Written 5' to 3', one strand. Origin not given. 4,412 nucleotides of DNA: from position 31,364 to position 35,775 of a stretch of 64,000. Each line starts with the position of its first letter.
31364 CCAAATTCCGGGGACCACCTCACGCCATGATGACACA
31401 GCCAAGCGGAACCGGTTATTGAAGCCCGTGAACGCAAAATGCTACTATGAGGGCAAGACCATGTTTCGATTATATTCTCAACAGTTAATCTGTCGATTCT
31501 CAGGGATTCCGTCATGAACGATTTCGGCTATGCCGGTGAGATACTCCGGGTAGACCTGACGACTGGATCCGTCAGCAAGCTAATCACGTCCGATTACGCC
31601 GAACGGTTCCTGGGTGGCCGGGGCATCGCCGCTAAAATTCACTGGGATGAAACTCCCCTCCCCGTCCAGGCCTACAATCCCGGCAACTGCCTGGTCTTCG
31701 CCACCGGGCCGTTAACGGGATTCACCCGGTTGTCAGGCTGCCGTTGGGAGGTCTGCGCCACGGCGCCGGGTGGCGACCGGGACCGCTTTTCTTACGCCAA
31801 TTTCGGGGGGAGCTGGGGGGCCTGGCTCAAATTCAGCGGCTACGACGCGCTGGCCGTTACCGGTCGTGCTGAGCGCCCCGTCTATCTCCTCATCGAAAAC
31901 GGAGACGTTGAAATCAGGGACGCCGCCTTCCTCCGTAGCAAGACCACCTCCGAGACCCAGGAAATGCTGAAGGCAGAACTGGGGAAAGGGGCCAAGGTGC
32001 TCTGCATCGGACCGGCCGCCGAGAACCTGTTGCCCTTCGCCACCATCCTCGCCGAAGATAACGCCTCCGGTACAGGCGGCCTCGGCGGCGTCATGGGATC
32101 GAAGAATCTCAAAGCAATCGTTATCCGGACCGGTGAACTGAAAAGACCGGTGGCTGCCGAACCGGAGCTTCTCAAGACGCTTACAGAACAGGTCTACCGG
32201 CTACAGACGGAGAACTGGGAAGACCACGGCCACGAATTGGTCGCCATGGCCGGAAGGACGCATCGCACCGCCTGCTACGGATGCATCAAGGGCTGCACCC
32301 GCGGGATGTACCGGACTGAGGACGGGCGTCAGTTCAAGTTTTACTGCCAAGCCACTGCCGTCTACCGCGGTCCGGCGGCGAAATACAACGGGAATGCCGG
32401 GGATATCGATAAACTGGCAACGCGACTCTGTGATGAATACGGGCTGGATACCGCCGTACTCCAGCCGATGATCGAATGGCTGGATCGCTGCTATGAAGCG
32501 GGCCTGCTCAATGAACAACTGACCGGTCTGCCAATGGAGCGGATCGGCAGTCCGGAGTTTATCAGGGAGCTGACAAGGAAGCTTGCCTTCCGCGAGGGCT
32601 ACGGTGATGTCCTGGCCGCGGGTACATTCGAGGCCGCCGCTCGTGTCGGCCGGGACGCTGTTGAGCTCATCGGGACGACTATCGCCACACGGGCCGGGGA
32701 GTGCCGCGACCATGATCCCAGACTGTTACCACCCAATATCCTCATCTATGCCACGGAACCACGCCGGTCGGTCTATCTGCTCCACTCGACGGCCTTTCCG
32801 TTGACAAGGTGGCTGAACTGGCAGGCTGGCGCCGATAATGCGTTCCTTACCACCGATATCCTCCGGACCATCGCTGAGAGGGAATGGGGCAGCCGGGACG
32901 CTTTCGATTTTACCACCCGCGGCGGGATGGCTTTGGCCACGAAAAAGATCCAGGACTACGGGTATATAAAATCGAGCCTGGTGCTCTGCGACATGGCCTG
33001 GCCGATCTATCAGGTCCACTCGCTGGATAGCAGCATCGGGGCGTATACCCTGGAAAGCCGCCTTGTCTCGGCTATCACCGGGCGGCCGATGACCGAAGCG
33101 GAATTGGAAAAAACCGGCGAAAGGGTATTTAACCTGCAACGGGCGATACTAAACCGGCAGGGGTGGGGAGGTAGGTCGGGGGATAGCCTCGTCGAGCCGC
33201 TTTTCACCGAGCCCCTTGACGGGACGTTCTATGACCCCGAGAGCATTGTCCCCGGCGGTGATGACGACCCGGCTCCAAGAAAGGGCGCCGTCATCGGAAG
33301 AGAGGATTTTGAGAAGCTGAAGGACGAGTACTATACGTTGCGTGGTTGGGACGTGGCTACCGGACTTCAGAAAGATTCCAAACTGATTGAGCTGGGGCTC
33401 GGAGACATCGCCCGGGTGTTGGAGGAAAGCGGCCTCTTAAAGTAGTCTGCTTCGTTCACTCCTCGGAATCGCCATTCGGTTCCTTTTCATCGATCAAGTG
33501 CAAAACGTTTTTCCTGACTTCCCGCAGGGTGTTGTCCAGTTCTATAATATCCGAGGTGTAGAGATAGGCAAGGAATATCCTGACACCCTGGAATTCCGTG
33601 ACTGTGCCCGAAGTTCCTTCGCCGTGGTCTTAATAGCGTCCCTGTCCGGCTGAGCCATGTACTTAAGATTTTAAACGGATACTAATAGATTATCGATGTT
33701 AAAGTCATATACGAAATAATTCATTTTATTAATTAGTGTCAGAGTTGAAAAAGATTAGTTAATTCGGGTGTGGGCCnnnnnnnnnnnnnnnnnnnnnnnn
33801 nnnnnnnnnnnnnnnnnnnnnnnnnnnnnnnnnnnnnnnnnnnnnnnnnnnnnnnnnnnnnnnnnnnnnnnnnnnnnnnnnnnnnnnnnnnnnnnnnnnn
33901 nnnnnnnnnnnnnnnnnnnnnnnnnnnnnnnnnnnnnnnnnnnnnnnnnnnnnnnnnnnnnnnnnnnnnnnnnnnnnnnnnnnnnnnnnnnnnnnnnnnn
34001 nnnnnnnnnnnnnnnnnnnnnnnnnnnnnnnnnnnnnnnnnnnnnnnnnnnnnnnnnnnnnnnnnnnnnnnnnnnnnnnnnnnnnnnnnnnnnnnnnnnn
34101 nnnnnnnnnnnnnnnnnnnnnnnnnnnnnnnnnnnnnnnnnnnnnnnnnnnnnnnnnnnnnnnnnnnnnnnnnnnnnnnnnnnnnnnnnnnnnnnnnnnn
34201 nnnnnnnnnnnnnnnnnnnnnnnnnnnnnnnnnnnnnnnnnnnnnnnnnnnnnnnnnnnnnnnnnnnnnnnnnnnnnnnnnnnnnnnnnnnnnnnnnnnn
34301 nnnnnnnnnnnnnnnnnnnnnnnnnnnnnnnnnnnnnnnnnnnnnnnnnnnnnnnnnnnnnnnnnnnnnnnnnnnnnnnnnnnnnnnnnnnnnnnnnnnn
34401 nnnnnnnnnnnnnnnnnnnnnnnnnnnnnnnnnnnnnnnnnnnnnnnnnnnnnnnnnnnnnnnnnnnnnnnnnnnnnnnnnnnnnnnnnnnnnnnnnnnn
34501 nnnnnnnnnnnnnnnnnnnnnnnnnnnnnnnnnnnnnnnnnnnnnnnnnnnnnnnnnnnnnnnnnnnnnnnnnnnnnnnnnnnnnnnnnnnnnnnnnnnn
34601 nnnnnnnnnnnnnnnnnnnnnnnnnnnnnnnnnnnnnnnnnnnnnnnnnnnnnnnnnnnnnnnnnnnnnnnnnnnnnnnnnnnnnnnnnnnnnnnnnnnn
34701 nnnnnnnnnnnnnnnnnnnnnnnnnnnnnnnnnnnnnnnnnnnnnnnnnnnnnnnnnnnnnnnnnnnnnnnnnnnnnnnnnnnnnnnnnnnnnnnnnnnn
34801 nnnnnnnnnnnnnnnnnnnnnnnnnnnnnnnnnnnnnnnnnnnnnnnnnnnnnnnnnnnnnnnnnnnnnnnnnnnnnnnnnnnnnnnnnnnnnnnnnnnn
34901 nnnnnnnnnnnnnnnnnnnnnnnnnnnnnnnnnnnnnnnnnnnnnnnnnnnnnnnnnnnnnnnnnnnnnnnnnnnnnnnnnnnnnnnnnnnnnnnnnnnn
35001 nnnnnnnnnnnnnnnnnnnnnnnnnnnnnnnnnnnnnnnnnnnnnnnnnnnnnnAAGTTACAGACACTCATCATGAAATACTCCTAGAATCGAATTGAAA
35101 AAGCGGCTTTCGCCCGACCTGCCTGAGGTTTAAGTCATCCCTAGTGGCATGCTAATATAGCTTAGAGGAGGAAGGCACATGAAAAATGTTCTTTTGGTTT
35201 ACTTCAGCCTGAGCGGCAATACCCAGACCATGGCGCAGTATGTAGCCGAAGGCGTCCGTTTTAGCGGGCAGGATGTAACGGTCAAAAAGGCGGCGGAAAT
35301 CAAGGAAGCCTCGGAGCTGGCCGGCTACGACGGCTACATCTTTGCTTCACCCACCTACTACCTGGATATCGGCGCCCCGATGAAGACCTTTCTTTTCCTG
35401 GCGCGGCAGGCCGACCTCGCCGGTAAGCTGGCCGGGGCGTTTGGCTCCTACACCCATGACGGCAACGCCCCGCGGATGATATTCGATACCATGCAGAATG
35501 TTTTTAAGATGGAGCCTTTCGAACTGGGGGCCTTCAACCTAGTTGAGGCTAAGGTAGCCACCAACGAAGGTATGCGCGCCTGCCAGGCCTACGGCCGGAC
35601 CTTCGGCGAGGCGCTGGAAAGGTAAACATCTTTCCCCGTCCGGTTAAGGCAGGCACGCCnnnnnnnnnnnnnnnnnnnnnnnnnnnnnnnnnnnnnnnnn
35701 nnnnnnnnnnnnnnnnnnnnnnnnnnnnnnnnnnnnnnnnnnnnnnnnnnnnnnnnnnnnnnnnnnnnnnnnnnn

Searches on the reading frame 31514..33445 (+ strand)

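Call 3: search_protein_families(library=pfam, proteins=[window:31514-33445:+])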
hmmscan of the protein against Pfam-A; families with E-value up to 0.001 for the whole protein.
window:31514-33445:+ (643 aa): 2 families
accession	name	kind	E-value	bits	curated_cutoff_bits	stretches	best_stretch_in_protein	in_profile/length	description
PF02730.20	AFOR_N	-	1.6e-61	208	29.8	1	8-205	1-197/199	Aldehyde ferredoxin oxidoreductase, N-terminal domain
PF01314.23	AFOR_C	-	2.6e-51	175.4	27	1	228-629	36-385/385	Aldehyde ferredoxin oxidoreductase, domains 2 & 3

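Call 4: search_protein_families(library=ncbifam, proteins=[window:31514-33445:+])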
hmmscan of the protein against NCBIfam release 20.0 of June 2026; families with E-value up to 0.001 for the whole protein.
window:31514-33445:+ (643 aa): 1 family
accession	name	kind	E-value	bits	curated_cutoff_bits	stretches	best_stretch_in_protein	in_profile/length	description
NF007354.0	PRK09849.1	equivalog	2.9e-77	260.9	868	2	4-228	6-227/703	aldehyde ferredoxin oxidoreductase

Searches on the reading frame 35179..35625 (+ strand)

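Call 10: search_protein_families(library=pfam, proteins=[window:35179-35625:+])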
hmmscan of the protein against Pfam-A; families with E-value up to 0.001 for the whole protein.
window:35179-35625:+ (148 aa): 3 families
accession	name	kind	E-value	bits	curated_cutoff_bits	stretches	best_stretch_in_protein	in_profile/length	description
PF00258.30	Flavodoxin_1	-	3.7e-09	37.3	25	1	6-116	1-124/143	Flavodoxin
PF12724.12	Flavodoxin_5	-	1.3e-07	32.5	27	1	5-112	1-103/145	Flavodoxin domain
PF03358.20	FMN_red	-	5e-07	29.9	24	1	46-92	67-115/152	NADPH-dependent FMN reductase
